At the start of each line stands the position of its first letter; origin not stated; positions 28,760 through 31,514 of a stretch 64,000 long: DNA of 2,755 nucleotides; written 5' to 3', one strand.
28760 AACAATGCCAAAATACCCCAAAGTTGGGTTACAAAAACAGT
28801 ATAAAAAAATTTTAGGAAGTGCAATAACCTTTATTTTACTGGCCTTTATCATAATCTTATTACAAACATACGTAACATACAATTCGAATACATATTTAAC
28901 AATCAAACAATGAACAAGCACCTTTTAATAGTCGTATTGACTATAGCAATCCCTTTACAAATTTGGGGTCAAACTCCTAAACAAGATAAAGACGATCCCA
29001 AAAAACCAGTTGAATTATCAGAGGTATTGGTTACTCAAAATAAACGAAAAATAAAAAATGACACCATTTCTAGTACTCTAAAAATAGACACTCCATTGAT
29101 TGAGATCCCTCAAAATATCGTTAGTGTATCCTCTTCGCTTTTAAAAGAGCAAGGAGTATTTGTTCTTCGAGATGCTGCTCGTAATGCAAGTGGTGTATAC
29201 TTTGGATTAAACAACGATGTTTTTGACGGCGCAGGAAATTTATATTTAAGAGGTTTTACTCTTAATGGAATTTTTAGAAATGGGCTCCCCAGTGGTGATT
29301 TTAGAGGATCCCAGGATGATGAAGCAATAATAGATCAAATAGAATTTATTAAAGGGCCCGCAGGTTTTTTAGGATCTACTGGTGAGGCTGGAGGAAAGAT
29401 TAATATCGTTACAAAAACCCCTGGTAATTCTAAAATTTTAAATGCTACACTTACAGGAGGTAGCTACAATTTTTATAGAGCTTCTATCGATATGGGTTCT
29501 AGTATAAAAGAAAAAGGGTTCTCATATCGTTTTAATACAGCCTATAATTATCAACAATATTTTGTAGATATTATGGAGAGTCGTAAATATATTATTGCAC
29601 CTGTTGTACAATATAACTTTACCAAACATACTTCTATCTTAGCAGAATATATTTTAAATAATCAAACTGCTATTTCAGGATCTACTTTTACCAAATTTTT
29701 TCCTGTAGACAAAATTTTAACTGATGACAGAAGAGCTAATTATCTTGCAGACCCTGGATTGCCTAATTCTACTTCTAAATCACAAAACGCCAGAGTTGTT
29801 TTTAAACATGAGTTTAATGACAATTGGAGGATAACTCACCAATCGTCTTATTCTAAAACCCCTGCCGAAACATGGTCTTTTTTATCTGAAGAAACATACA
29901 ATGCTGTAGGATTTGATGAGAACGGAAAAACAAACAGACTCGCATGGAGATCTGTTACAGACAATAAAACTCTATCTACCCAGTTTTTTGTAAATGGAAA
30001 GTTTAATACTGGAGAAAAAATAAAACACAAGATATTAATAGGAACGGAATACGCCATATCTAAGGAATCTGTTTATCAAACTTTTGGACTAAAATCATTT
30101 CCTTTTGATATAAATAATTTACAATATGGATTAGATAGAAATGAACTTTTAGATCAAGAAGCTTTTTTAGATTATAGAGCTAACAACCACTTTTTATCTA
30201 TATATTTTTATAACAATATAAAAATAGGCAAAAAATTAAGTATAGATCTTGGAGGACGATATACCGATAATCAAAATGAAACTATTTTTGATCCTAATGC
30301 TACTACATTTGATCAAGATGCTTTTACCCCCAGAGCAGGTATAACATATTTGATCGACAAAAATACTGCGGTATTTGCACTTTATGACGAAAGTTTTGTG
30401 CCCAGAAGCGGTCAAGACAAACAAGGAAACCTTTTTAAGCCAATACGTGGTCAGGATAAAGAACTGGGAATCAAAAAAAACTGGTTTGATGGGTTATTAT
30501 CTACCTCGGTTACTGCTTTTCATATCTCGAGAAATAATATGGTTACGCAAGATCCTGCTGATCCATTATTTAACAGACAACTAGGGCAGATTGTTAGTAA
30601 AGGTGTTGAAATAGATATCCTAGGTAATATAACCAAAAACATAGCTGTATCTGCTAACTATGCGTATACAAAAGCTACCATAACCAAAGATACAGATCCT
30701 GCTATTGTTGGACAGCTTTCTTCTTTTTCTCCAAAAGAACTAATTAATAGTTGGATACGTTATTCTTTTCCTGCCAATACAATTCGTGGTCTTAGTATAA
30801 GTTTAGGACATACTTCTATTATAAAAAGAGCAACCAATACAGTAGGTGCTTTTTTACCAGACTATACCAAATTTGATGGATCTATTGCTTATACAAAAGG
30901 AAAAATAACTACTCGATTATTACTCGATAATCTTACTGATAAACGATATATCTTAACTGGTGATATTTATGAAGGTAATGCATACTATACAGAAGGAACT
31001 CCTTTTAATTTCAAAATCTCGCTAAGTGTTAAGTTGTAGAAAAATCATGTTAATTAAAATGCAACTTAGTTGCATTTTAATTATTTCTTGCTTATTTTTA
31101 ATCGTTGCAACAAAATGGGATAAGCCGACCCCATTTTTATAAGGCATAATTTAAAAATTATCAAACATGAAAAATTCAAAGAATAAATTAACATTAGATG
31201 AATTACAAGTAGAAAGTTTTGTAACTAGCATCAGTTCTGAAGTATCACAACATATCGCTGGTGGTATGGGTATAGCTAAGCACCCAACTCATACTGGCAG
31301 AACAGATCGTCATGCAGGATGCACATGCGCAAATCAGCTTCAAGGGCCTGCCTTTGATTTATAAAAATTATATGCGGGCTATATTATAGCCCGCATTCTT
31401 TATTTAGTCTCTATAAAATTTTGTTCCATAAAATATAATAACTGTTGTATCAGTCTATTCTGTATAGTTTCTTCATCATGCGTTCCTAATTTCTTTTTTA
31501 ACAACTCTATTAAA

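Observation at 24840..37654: RiPP precursor is the terminal gene of an ABC/DUF3526-like/TonB-receptor array, bounded by a Fur-family regulator: a possible metal-responsive peptide production-and-uptake unit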

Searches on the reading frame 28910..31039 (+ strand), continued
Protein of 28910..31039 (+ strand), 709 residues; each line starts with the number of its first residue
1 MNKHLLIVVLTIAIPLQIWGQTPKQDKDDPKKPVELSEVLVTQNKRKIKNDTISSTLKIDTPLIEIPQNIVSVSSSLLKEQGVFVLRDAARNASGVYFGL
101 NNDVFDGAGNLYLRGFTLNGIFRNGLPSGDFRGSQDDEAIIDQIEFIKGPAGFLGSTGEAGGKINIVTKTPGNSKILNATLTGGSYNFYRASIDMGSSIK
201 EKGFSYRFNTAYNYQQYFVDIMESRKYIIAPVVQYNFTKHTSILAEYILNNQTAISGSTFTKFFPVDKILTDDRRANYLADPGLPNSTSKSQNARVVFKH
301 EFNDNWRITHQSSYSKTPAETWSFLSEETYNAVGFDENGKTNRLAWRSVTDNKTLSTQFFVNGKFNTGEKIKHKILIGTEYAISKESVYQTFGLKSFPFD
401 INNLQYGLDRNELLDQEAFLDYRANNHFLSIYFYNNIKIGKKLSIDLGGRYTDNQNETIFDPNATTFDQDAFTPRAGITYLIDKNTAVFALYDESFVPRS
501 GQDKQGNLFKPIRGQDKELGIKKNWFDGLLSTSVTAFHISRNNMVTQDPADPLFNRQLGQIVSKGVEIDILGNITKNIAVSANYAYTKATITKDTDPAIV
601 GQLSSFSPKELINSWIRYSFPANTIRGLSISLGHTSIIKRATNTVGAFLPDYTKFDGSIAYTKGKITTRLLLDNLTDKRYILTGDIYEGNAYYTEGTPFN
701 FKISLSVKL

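Call 99: find_encoding_contigs(protein=P0049, flank=10000, max_places=1)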
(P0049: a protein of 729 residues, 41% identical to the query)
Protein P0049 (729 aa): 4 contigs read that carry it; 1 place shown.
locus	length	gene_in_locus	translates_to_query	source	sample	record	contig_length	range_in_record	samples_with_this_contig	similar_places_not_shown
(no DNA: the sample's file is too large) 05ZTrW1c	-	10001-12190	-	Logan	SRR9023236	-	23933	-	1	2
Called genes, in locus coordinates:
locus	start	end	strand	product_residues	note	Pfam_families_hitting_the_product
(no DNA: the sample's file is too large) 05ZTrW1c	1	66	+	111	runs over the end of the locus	PF00893:Multi_Drug_Res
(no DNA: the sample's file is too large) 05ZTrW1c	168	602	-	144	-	-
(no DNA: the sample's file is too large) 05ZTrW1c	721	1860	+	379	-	PF06580:His_kinase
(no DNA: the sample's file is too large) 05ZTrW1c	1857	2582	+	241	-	PF00072:Response_reg, PF04397:LytTR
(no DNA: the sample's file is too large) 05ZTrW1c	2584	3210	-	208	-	PF08241:Methyltransf_11, PF13649:Methyltransf_25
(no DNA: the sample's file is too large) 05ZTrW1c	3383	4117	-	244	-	PF01149:Fapy_DNA_glyco (weak), PF06831:H2TH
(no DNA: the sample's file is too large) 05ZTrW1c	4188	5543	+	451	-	PF13286:HD_assoc (weak)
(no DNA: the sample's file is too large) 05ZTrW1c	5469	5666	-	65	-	-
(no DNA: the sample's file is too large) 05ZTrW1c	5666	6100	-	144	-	-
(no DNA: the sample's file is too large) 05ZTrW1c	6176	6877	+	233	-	PF00005:ABC_tran, PF13304:AAA_21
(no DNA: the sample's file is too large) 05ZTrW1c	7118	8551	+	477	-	PF12679:ABC2_membrane_2, PF12040:DUF3526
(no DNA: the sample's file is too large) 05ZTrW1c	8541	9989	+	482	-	PF12679:ABC2_membrane_2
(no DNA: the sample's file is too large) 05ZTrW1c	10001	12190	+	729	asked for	PF07715:Plug, PF00593:TonB_dep_Rec_b-barrel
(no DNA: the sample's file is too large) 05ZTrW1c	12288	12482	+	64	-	-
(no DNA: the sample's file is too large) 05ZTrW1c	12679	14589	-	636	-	PF05147:LANC_like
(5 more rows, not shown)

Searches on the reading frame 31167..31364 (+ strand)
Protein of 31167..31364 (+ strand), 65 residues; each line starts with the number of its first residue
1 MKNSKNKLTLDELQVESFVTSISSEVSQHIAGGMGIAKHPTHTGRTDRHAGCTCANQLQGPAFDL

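Call 5: search_protein_families(library=pfam, proteins=[window:31167-31364:+], max_evalue=0.01)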
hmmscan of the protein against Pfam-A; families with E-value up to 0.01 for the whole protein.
window:31167-31364:+ (65 aa): 0 families

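Call 6: search_protein_families(library=ncbifam, proteins=[window:31167-31364:+], max_evalue=0.01)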
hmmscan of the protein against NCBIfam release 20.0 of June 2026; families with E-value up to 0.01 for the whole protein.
window:31167-31364:+ (65 aa): 1 family
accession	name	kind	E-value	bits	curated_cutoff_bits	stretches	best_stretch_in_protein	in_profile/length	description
NF038180.1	leader_pinensin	domain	2.9e-12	46.3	24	1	7-33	2-28/28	pinensin family lanthipeptide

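Call 20: find_homologous_proteins(query=window:31167-31361:+, max_evalue=0.01)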
Query window:31167-31361:+ (65 aa): 6 proteins with E <= 0.01 among 6 candidates.
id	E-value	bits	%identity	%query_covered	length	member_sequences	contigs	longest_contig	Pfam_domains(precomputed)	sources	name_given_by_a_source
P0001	5.6e-36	138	98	100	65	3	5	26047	-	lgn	-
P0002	2.7e-31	124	88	100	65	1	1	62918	-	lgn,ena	-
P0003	4.9e-28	113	85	100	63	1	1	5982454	-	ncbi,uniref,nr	ncbi:hypothetical protein ATE84_4714 [Aquimarina sp. MAR_2010_214]|uniref:pinensin family lanthipept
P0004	1.2e-25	106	89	85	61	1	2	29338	-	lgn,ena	-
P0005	3.0e-18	83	67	100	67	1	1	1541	-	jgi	jgi:hypothetical protein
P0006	6.9e-16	75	65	97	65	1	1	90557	-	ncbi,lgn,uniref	ncbi:hypothetical protein AAKU52_001903 [Pedobacter sp. CG_S7]|uniref:pinensin family lanthipeptide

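Call 22: find_encoding_contigs(protein=P0006, flank=10000, max_places=3)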
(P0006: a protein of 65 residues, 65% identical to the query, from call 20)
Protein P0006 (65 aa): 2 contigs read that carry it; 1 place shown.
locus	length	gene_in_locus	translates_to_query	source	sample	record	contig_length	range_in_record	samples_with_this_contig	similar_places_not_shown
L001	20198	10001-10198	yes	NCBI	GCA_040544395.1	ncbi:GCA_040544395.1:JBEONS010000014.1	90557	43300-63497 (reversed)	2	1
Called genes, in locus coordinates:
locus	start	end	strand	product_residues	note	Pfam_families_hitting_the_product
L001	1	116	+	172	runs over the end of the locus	PF01638:HxlR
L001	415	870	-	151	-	PF00085:Thioredoxin, PF03190:Thioredox_DsbH, PF13899:Thioredoxin_7, PF13098:Thioredoxin_2, PF13905:Thioredoxin_8 (faint)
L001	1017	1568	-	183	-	PF00578:AhpC-TSA, PF08534:Redoxin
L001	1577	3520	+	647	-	PF14905:OMP_b-brl_3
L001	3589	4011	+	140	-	-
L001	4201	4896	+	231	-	PF02463:SMC_N (faint), PF00005:ABC_tran, PF13175:AAA_15 (faint), PF13304:AAA_21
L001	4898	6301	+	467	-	PF12679:ABC2_membrane_2, PF12698:ABC2_membrane_3, PF12040:DUF3526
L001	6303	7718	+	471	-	PF12679:ABC2_membrane_2, PF12040:DUF3526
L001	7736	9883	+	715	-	PF07715:Plug, PF00593:TonB_dep_Rec_b-barrel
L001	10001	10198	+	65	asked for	-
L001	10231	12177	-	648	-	PF05147:LANC_like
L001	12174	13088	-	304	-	PF14028:Lant_dehydr_C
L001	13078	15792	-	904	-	PF04738:Lant_dehydr_N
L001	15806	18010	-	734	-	PF03412:Peptidase_C39, PF13529:Peptidase_C39_2 (weak), PF00664:ABC_membrane, PF00005:ABC_tran, PF02463:SMC_N (faint)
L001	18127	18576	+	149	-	PF01475:FUR (weak)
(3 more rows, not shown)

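Call 23: find_encoding_contigs(protein=P0003, flank=10000, max_places=3)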
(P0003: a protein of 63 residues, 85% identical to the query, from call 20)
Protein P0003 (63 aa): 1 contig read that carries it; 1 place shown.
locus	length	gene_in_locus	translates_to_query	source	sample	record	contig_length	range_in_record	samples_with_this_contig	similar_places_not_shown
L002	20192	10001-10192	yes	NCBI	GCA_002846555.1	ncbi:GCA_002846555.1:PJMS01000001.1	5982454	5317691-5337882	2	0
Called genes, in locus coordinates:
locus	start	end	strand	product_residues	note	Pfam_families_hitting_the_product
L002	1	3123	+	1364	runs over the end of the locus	PF07494:Reg_prop (faint), PF00512:HisKA (faint), PF07495:Y_Y_Y, PF02518:HATPase_c, PF00072:Response_reg, PF00165:HTH_AraC (faint), PF12833:HTH_18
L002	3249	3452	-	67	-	-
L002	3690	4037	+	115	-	-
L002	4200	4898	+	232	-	PF00005:ABC_tran, PF13304:AAA_21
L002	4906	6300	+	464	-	PF12679:ABC2_membrane_2, PF12698:ABC2_membrane_3, PF12040:DUF3526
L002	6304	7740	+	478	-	PF12679:ABC2_membrane_2, PF12040:DUF3526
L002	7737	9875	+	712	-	PF07715:Plug, PF00593:TonB_dep_Rec_b-barrel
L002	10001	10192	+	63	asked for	-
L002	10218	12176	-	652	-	PF05147:LANC_like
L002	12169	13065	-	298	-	PF14028:Lant_dehydr_C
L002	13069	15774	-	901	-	PF04738:Lant_dehydr_N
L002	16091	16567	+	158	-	PF01475:FUR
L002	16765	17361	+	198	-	PF00440:TetR_N, PF16925:TetR_C_13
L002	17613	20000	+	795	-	PF03176:MMPL, PF02460:Patched (weak), PF12349:Sterol-sensing, PF00873:ACR_tran, PF03176:MMPL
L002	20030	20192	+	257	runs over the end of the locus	PF07044:DUF1329 (faint), PF17131:TP_0789-like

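Call 52: find_homologous_proteins(query=A2, max_evalue=0.01)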
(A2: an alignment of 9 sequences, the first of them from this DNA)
Query A2 (9 sequences) (65 aa, profile of the alignment): 71 proteins with E <= 0.01 among 142 candidates.
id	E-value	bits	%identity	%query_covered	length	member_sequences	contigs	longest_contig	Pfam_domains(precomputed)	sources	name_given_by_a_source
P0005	4.2e-34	134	67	100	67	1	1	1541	-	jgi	jgi:hypothetical protein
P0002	1.2e-33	133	88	100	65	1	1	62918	-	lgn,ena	-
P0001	4.2e-33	131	98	100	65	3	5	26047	-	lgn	-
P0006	4.3e-33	131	65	97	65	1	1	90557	-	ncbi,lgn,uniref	ncbi:hypothetical protein AAKU52_001903 [Pedobacter sp. CG_S7]|uniref:pinensin family lanthipeptide 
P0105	1.4e-32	129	66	97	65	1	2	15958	-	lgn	-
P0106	1.2e-30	123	63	88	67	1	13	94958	-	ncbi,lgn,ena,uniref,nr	ncbi:pinensin family lanthipeptide [uncultured Pedobacter sp.]|uniref:pinensin family lanthipeptide 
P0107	1.2e-30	123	63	97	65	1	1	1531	-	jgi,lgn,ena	-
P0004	4.5e-30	121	89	85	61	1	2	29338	-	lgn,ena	-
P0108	8.5e-30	120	61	97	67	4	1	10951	-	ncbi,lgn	-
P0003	1.8e-29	119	85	100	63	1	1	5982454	-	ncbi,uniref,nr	ncbi:hypothetical protein ATE84_4714 [Aquimarina sp. MAR_2010_214]|uniref:pinensin family lanthipept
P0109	1.3e-28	116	49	97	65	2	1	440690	-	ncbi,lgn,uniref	ncbi:pinensin family lanthipeptide [Olivibacter jilunii]|uniref:pinensin family lanthipeptide n=1 Ta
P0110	1.6e-26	110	52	97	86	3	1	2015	-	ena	-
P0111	4.7e-25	105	49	97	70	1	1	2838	-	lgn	-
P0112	1.3e-23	100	58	78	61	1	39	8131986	-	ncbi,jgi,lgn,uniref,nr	ncbi:pinensin family lanthipeptide [Chitinophaga sp. 212800010-3]|jgi:hypothetical protein|uniref:pi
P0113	1.4e-23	100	58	75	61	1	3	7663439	-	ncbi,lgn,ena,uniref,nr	ncbi:pinensin family lanthipeptide [Chitinophaga pendula]|uniref:pinensin family lanthipeptide n=1 T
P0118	2.5e-21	93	54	63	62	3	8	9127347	-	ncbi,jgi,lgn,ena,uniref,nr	ncbi:hypothetical protein SAMN05428949_0065 [Chitinophaga sp. YR627]|jgi:hypothetical protein|uniref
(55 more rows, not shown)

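Call 54: find_encoding_contigs(protein=P0118, flank=10000, max_places=2)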
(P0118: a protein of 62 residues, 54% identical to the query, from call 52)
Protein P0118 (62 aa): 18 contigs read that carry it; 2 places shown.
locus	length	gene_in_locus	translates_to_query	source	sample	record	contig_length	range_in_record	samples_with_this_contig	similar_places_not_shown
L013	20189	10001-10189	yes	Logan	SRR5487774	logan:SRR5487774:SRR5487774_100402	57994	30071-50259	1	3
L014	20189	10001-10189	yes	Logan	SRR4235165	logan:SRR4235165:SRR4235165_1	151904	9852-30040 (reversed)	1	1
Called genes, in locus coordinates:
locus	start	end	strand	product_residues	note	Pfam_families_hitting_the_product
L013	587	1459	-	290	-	PF02311:AraC_binding (faint), PF12833:HTH_18, PF00165:HTH_AraC (weak)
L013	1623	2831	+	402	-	PF07690:MFS_1, PF00083:Sugar_tr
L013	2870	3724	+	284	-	PF06037:DUF922 (weak)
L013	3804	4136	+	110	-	-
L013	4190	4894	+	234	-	PF00005:ABC_tran, PF13304:AAA_21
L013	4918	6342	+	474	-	PF12679:ABC2_membrane_2, PF12040:DUF3526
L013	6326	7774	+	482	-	PF12679:ABC2_membrane_2 (faint), PF12040:DUF3526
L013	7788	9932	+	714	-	PF07715:Plug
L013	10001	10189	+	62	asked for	-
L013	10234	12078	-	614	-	PF05147:LANC_like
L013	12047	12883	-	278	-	PF14028:Lant_dehydr_C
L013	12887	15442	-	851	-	PF04738:Lant_dehydr_N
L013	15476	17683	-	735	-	PF03412:Peptidase_C39, PF00664:ABC_membrane, PF00005:ABC_tran, PF02463:SMC_N (faint)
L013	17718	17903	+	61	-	-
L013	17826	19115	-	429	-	PF02321:OEP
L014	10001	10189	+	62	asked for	-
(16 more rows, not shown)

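Call 59: find_related_loci(query=A2, collection=metagenome_contigs, flank=10000)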
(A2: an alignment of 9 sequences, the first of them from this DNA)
Query A2 (65 aa) in metagenome_contigs; peptide patterns used: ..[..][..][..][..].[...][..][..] (x = any residue, [..] = any of these).
179 stretches matched a pattern; 8 encode a relative of the query (tblastn E <= 1e-3); 8 distinct loci.
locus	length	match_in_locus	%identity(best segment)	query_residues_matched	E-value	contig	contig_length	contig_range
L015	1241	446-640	63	1-63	8e-23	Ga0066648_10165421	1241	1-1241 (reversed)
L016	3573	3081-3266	63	1-60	4e-21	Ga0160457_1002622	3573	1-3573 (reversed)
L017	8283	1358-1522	51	1-53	2e-14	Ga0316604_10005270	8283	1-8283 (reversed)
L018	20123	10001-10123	56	7-47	5e-12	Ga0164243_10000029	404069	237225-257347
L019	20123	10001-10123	54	7-47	9e-12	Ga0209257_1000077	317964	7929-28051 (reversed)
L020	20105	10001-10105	54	1-33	1e-7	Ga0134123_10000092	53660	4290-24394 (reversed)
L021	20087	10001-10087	62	5-33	2e-7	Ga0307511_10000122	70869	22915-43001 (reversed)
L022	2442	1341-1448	39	7-42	7e-6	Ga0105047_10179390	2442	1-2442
